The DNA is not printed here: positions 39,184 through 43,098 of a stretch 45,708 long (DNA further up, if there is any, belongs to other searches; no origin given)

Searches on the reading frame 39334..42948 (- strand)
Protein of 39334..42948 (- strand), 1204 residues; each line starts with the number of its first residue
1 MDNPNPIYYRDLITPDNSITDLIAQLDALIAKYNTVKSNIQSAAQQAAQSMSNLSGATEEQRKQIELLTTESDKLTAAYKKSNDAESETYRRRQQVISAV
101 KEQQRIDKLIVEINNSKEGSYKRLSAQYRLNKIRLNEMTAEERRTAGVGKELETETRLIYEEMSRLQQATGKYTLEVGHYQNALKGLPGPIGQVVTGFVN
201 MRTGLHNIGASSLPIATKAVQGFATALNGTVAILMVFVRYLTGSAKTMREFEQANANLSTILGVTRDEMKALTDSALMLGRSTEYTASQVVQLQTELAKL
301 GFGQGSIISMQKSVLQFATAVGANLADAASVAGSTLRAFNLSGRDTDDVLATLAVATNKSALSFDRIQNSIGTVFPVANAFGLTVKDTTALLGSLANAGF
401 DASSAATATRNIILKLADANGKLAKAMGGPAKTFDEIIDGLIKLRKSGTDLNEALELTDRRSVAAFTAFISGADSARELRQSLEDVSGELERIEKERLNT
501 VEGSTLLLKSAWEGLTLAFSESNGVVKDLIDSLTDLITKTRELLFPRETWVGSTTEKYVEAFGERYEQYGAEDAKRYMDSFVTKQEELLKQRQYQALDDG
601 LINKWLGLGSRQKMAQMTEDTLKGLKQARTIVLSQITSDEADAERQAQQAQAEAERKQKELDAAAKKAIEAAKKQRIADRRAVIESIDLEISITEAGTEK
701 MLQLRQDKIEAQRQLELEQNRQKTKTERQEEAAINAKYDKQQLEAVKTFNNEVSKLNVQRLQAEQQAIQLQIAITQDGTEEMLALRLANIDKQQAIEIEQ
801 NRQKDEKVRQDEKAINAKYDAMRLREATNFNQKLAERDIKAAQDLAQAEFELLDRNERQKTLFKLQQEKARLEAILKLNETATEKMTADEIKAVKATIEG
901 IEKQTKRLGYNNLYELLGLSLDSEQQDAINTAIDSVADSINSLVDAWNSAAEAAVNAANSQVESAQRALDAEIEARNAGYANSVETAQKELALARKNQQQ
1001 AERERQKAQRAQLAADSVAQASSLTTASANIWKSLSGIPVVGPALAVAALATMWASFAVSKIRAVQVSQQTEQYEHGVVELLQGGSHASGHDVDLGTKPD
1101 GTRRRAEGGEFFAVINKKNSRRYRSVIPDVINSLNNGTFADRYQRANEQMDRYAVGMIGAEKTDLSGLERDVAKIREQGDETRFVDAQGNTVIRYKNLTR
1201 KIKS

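Call 14: search_protein_families(library=phrogs, proteins=[window:39334-42948:-])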
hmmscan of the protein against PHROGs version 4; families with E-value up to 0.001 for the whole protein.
window:39334-42948:- (1204 aa): 21 families
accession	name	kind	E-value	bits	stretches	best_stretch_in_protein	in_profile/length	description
phrog_20660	-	tail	2.4e-176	590.1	1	5-1202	4-1105/1106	tail length tape measure protein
phrog_26705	-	unknown function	7.7e-87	293.4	1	200-538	263-596/1302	-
phrog_28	-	tail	1.1e-45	157.7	1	42-543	124-594/1228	tail length tape measure protein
phrog_1533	-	tail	2e-43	149.3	1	43-539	52-565/1688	tail length tape measure protein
phrog_4704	-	tail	1.7e-38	133.7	1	40-522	50-506/625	tail length tape measure protein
phrog_167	-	tail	5.2e-34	118.2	1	29-536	111-557/1555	tail length tape measure protein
phrog_5218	-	unknown function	3.4e-33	115.9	1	35-527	36-457/1599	-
phrog_1272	-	tail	1.3e-27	97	1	25-544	18-576/1606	tail length tape measure protein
phrog_991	-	tail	1.5e-27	96.7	1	32-540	125-600/1966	tail length tape measure protein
phrog_28420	-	tail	5.5e-24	85.3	1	217-567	33-370/906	tail length tape measure protein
phrog_58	-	tail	4.2e-23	82.7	1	37-538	185-590/1544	tail length tape measure protein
phrog_38390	-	tail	4.1e-20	72.5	1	241-534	53-352/1029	tail length tape measure protein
phrog_37649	-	tail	2.4e-19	69.1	1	244-485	453-702/2006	tail length tape measure protein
phrog_1293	-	tail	2.2e-18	66.5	1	41-542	42-498/1424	tail length tape measure protein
phrog_9696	-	tail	3.3e-16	59.3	1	218-1034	51-673/1415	tail length tape measure protein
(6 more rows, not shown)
